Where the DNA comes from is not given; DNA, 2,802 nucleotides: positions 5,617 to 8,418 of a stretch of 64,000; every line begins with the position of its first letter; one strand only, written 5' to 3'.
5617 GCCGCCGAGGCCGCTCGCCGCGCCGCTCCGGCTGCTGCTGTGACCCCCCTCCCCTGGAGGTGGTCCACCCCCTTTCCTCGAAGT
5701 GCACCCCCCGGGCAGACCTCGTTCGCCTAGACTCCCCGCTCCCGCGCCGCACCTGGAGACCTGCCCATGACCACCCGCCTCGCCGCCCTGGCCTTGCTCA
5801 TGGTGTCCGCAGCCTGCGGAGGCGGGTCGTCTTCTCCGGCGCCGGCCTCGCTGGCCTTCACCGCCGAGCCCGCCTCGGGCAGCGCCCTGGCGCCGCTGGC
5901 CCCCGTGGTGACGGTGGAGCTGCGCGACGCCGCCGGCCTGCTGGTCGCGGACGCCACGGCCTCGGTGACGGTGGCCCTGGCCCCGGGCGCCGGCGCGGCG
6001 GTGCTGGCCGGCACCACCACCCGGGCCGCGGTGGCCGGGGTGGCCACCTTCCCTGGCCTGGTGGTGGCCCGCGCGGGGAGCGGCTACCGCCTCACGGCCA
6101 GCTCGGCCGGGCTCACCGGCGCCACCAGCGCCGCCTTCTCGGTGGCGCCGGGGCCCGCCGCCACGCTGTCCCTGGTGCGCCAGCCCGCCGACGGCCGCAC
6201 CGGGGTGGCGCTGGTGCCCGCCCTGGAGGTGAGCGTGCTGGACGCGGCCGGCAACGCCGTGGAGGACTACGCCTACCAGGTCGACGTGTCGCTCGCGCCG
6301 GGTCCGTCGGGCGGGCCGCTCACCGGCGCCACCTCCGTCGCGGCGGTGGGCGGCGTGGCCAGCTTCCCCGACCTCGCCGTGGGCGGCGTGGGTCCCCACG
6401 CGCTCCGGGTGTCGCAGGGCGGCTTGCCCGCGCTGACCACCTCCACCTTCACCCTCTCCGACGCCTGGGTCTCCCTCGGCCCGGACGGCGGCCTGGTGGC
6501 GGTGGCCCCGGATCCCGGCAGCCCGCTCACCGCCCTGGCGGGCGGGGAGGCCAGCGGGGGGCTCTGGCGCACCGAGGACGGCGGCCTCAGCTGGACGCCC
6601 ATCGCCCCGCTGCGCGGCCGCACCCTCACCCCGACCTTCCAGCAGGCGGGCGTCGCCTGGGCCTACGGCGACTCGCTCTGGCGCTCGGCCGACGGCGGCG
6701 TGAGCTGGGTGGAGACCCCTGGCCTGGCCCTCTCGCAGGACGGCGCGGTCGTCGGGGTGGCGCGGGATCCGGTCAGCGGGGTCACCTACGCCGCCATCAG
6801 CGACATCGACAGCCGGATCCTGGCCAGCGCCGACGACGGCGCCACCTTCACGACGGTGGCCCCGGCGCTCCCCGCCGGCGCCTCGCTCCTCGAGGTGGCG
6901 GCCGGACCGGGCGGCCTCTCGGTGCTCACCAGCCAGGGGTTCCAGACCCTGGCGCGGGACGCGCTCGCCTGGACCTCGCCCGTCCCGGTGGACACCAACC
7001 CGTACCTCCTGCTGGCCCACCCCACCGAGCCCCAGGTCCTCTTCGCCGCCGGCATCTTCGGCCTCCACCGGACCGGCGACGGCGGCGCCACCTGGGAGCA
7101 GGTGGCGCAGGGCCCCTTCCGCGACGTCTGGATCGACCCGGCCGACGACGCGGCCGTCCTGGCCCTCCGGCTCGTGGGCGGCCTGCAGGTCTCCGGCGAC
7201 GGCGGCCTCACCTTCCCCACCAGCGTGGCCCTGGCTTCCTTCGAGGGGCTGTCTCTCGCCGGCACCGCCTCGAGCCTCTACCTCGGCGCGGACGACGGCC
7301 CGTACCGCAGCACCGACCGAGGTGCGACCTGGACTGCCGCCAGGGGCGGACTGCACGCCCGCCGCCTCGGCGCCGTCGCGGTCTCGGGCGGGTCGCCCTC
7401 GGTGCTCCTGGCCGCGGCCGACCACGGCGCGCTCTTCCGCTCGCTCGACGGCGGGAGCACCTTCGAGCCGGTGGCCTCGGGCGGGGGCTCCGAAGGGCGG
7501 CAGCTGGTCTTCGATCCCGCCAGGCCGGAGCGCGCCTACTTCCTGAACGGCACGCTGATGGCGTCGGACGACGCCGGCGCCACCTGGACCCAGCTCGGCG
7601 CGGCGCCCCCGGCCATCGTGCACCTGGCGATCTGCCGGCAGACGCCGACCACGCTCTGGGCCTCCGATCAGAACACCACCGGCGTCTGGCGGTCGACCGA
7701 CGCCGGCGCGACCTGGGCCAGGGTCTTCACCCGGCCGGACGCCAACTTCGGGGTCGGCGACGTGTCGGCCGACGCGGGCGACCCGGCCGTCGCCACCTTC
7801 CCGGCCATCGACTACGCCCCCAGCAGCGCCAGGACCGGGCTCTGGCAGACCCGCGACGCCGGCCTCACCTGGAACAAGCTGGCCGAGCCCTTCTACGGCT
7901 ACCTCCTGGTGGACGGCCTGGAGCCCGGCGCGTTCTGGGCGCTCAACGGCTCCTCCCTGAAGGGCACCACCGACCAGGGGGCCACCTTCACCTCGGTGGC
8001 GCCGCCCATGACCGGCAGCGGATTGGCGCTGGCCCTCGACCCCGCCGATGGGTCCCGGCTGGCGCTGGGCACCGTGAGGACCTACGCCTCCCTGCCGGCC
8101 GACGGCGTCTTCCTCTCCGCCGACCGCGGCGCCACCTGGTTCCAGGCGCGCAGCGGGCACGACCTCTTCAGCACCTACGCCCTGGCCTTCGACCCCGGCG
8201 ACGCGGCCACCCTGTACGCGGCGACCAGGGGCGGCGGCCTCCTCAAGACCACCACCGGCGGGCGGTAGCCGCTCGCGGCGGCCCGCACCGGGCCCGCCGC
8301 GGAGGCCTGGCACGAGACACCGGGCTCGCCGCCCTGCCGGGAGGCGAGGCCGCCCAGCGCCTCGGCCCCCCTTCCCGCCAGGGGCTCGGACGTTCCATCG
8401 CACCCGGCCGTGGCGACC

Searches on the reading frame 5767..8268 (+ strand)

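Call 41: search_protein_families(library=pfam, proteins=[window:5767-8268:+], max_evalue=0.001)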
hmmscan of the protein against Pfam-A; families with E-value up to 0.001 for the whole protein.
window:5767-8268:+ (833 aa): 3 families
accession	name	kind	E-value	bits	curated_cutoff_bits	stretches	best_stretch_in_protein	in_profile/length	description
PF15902.12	Sortilin-Vps10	-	1.2e-21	77.5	33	1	596-707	2-114/446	Sortilin, neurotensin receptor 3,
PF02012.26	BNR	-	3.8e-11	41.7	27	0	513-523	1-11/12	BNR/Asp-box repeat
PF15899.11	BNR_6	-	0.00014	22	27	0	513-523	2-12/14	BNR-Asp box repeat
